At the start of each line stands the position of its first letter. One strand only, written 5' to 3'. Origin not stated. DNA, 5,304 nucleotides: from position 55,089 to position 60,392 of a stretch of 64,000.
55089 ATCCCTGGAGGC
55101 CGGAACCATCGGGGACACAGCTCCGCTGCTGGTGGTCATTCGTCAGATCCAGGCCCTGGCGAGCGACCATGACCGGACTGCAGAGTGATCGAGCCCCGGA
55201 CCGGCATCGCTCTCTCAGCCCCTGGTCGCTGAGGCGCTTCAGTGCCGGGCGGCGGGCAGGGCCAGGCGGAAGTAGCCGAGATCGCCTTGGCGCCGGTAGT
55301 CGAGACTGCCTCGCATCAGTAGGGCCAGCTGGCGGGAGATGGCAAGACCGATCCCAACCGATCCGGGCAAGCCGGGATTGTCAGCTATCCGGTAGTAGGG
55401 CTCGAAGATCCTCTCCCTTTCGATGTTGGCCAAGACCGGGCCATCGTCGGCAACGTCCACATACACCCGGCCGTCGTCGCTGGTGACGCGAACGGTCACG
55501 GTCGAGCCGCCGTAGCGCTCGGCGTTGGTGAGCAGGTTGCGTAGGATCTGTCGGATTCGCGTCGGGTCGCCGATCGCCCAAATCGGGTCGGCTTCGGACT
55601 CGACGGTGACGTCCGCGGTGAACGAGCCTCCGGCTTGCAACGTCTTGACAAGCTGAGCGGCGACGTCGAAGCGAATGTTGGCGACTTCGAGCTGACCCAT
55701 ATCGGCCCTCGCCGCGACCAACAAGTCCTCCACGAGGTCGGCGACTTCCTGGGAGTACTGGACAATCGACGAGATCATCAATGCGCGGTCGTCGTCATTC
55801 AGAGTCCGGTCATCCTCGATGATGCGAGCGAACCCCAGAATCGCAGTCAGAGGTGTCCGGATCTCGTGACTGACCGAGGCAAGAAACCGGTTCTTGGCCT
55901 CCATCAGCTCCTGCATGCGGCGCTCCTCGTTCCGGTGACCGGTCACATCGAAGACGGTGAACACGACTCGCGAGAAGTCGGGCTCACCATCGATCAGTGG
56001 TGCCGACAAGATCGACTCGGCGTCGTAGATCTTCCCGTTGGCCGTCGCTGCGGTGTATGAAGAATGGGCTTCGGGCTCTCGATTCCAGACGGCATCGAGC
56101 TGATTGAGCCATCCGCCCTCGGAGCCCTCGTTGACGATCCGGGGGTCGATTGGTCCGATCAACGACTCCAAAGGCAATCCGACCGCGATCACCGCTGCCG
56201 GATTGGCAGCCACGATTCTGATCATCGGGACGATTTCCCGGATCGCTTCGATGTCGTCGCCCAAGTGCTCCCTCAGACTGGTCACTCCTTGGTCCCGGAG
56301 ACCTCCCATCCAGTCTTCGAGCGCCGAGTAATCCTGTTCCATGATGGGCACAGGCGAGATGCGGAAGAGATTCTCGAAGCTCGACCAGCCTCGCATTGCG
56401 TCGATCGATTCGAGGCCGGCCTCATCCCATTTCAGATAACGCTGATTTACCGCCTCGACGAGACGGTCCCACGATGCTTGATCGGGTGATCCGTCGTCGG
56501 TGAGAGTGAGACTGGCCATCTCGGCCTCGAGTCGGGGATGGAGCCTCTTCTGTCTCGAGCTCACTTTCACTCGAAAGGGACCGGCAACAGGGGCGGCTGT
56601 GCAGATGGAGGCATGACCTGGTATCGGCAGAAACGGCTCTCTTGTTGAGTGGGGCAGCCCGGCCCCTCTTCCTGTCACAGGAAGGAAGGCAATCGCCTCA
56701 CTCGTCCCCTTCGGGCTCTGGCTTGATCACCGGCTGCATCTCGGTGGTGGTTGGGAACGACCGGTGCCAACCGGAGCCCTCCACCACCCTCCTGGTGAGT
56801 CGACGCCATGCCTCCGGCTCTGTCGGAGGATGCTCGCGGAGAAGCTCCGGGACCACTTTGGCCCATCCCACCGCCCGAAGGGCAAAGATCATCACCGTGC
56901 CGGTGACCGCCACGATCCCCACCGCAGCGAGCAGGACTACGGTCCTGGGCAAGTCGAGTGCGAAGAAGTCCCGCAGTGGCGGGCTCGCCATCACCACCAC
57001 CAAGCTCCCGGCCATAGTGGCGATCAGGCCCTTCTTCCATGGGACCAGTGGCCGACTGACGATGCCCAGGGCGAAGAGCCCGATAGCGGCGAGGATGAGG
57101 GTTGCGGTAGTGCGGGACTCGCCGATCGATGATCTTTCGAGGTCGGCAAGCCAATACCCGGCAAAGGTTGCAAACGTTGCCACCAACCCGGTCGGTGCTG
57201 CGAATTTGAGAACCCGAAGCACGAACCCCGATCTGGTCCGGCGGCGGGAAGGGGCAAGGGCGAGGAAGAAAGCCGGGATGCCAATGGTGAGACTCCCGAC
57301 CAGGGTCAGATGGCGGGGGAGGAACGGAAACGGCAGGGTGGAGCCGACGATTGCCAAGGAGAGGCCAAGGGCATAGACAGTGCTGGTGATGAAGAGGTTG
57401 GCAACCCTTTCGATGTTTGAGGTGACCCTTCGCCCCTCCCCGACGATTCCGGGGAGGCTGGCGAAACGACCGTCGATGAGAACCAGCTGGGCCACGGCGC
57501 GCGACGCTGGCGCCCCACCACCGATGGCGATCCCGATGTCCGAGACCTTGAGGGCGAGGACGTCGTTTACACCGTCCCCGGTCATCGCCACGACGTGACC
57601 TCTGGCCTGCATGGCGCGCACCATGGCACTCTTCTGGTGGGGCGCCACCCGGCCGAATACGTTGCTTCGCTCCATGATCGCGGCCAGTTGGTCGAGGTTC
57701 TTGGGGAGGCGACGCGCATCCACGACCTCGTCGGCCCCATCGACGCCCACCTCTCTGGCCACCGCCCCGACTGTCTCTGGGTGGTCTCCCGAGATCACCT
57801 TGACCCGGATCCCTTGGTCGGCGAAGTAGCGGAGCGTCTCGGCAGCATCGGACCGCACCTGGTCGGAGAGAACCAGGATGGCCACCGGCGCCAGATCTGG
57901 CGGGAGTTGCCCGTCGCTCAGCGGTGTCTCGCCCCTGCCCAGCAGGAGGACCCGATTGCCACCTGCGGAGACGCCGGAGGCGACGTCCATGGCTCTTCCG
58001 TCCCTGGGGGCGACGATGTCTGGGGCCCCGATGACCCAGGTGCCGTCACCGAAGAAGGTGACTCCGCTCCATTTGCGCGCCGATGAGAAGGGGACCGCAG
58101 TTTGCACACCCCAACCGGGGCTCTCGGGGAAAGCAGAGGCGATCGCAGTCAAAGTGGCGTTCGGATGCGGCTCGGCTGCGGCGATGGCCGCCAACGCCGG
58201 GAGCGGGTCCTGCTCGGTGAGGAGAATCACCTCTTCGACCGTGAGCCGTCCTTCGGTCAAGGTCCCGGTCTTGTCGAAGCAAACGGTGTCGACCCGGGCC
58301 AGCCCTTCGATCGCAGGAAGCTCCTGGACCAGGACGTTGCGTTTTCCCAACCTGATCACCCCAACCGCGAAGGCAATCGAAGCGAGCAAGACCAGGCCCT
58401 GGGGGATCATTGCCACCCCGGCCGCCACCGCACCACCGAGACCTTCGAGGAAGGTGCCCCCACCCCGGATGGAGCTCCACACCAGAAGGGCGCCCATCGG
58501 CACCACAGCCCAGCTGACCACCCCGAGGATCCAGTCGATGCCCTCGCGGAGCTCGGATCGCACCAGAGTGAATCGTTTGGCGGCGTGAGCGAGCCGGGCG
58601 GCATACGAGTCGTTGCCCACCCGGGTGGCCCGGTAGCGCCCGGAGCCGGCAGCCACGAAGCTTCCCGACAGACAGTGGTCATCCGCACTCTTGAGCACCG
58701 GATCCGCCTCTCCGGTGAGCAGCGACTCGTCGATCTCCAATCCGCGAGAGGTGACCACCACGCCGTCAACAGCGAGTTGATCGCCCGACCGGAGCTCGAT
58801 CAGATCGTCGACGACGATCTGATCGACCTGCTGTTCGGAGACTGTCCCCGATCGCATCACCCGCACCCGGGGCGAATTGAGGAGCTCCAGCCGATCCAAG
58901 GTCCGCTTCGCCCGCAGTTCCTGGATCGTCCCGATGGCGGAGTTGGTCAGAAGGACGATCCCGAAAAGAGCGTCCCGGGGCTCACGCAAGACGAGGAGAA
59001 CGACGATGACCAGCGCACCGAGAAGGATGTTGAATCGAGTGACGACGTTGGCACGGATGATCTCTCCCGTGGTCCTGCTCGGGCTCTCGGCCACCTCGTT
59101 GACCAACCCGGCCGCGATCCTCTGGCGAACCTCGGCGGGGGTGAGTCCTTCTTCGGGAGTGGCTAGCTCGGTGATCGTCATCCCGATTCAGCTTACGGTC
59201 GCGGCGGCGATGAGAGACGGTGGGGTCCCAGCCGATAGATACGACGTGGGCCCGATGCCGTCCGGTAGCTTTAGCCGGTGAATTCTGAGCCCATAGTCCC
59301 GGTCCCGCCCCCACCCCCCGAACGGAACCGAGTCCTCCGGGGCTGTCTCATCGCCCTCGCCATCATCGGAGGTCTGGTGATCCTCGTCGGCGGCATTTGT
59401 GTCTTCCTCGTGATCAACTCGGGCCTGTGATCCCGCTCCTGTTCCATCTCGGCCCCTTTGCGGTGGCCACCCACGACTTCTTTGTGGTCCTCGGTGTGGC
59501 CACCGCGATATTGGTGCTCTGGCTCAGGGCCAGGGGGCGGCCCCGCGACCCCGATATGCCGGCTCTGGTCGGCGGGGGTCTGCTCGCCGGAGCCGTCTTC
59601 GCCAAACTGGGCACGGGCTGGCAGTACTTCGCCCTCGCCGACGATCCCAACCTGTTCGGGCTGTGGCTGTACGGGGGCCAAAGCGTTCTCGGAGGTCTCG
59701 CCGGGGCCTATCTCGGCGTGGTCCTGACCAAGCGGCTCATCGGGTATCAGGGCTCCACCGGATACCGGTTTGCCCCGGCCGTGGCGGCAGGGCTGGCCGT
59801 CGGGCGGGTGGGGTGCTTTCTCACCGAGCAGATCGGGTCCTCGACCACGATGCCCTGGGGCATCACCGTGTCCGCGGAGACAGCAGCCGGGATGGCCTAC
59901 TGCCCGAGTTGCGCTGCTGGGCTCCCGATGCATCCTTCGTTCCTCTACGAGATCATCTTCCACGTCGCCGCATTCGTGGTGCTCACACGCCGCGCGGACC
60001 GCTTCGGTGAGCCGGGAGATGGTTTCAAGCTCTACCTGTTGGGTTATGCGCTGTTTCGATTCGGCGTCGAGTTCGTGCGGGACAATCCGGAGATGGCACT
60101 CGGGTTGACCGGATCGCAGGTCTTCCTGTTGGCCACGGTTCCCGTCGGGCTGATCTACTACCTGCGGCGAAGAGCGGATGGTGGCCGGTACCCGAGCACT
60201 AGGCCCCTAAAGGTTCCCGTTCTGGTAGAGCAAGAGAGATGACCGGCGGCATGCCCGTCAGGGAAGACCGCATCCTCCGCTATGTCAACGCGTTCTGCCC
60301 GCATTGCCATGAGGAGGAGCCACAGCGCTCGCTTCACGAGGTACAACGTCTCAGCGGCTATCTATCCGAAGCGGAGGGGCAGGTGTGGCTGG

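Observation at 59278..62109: Translationally coupled four-gene membrane module: mini-TM ORF, Lgt paralogue, Tes-like radical SAM enzyme, small polytopic protein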

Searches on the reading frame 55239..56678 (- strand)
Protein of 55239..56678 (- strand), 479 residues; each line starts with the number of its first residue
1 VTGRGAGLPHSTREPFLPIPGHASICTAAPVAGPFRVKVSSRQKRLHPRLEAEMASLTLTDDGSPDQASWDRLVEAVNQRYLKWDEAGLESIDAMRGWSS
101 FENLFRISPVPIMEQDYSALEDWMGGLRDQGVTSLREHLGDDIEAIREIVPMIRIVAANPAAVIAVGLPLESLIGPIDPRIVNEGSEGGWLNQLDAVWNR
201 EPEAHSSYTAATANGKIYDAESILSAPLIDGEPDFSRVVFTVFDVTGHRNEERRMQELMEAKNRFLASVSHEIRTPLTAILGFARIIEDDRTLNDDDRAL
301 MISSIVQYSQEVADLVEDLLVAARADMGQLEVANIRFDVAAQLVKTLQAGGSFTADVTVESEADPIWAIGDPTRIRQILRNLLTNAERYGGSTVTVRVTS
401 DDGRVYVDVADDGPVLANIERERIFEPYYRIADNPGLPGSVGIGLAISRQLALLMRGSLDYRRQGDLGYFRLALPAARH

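Call 61: search_protein_families(library=pfam, proteins=[window:55239-56678:-], max_evalue=0.00001)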
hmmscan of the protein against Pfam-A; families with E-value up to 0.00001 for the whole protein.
window:55239-56678:- (479 aa): 2 families
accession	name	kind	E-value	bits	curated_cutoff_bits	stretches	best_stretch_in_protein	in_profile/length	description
PF02518.31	HATPase_c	-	4.4e-18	66.2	26.4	1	370-474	1-107/111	Histidine kinase-, DNA gyrase B-, and HSP90-like ATPase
PF00512.31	HisKA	-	2.8e-15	56.6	26.9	1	261-327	1-65/66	His Kinase A (phospho-acceptor) domain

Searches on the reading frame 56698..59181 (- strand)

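Call 61: search_protein_families(library=pfam, proteins=[window:56698-59181:-], max_evalue=0.00001)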
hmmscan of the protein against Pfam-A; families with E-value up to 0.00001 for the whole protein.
window:56698-59181:- (827 aa): 2 families
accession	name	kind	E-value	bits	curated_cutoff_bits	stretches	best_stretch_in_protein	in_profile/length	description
PF00122.25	E1-E2_ATPase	-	3.8e-39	134.5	28.1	1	101-281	2-181/181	E1-E2 ATPase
PF00702.32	Hydrolase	-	1.1e-20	75.3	26.4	1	297-546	1-189/191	haloacid dehalogenase-like hydrolase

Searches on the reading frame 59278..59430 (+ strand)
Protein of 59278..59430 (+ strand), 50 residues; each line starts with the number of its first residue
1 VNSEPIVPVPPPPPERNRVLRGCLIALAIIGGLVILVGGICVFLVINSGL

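Call 3: search_protein_families(library=pfam, proteins=[window:59278-59430:+], max_evalue=0.1)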
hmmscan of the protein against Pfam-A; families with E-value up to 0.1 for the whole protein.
window:59278-59430:+ (50 aa): 0 families

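Call 4: search_protein_families(library=ncbifam, proteins=[window:59278-59430:+], max_evalue=0.1)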
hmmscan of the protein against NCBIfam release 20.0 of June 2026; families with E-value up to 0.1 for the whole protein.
window:59278-59430:+ (50 aa): 0 families

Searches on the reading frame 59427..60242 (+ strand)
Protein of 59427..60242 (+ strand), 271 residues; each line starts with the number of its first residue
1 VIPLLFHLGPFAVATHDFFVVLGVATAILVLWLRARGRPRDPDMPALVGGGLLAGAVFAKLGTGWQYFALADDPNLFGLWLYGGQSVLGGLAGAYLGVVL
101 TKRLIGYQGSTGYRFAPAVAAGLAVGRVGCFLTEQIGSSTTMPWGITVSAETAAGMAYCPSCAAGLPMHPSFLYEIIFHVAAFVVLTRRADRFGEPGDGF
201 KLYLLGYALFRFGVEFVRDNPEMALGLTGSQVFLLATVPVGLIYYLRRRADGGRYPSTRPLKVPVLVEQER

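Call 3: search_protein_families(library=pfam, proteins=[window:59427-60242:+], max_evalue=0.1)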
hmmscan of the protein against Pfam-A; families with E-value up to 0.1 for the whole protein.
window:59427-60242:+ (271 aa): 2 families
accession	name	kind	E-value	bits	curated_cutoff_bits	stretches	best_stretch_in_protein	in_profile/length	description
PF01790.23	LGT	-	9.8e-31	107.4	24.9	1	3-245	1-238/240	Prolipoprotein diacylglyceryl transferase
PF07584.16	BatA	-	0.0039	18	25.9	0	233-262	13-42/77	Aerotolerance regulator N-terminal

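Call 4: search_protein_families(library=ncbifam, proteins=[window:59427-60242:+], max_evalue=0.1)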
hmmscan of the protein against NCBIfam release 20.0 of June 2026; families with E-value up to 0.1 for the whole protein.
window:59427-60242:+ (271 aa): 5 families
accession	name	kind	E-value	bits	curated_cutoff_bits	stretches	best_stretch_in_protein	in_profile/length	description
TIGR00544.1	lgt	equivalog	2e-19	70.1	118.9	1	3-246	12-267/280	prolipoprotein diacylglyceryl transferase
NF000778.0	PRK00052.3-4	equivalog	6.9e-16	58.6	334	1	3-246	3-242/252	prolipoprotein diacylglyceryl transferase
NF009611.0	PRK13108.1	equivalog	1.3e-13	50.7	636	1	6-249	16-275/476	prolipoprotein diacylglyceryl transferase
NF000784.0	PRK00052.4-5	subfamily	9e-07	28.3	409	1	1-159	1-164/298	prolipoprotein diacylglyceryl transferase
NF000775.0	PRK00052.2-5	equivalog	1.2e-05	24.8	428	1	125-220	154-245/288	prolipoprotein diacylglyceryl transferase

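Call 17: search_solved_structures(query=window:59427-60242:+, max_evalue=0.01, show_alignments=2)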
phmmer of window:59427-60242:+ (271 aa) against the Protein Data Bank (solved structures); distinct sequences matched with E-value up to 0.01: 1.
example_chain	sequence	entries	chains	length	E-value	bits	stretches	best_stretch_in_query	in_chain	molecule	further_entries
5azb_A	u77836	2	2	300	1.4e-07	34.5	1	3-222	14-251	Prolipoprotein diacylglyceryl transferase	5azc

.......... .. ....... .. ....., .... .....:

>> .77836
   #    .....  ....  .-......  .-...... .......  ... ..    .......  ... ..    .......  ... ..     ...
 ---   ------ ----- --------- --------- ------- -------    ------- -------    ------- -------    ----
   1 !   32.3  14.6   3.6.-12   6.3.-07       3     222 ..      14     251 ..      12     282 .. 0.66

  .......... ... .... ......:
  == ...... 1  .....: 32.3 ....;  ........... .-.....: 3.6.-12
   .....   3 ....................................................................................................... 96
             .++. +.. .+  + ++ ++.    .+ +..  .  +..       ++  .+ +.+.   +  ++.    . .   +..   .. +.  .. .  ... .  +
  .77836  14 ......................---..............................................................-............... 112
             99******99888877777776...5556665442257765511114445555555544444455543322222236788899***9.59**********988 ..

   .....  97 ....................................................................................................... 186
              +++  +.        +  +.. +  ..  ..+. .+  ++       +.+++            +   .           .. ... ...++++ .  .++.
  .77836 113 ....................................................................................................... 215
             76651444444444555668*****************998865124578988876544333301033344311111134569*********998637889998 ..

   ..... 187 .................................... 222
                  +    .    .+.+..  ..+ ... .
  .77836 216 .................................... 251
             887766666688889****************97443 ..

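Call 76: search_dna_similar(query=window:59427-60242:+, collection=plasmids, mode=protein, max_evalue=0.000001, max_rows=60)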
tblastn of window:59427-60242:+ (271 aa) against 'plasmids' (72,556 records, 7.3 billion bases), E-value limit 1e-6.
Records with a match: 4; places in all: 4; records where one place covers at least 80% of the query: 2.
Best place of each record, by identity: <60% 4.
By first word of the organism name: Mycobacterium 2; Nonomuraea 1; Monoglobus 1.
By predicted mobility (MOB-suite, as given by PLSDB): non-mobilizable 3; mobilizable 1.
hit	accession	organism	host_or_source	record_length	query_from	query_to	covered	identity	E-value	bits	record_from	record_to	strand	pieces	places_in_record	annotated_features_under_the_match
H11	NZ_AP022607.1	Mycobacterium branderi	-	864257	6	240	87%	45.8%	2e-31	129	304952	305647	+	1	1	prolipoprotein diacylglyceryl transferase family protein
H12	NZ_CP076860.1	Mycobacterium avium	Homo sapiens,sputum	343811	9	240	86%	45.9%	4e-32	131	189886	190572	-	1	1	prolipoprotein diacylglyceryl transferase family protein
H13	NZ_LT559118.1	Nonomuraea gerenzanensis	-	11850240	75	235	59%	54.0%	1e-26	115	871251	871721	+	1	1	none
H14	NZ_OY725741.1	Monoglobus pectinilyticus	-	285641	134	265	49%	30.3%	6e-7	58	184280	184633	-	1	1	lgt: prolipoprotein diacylglyceryl transferase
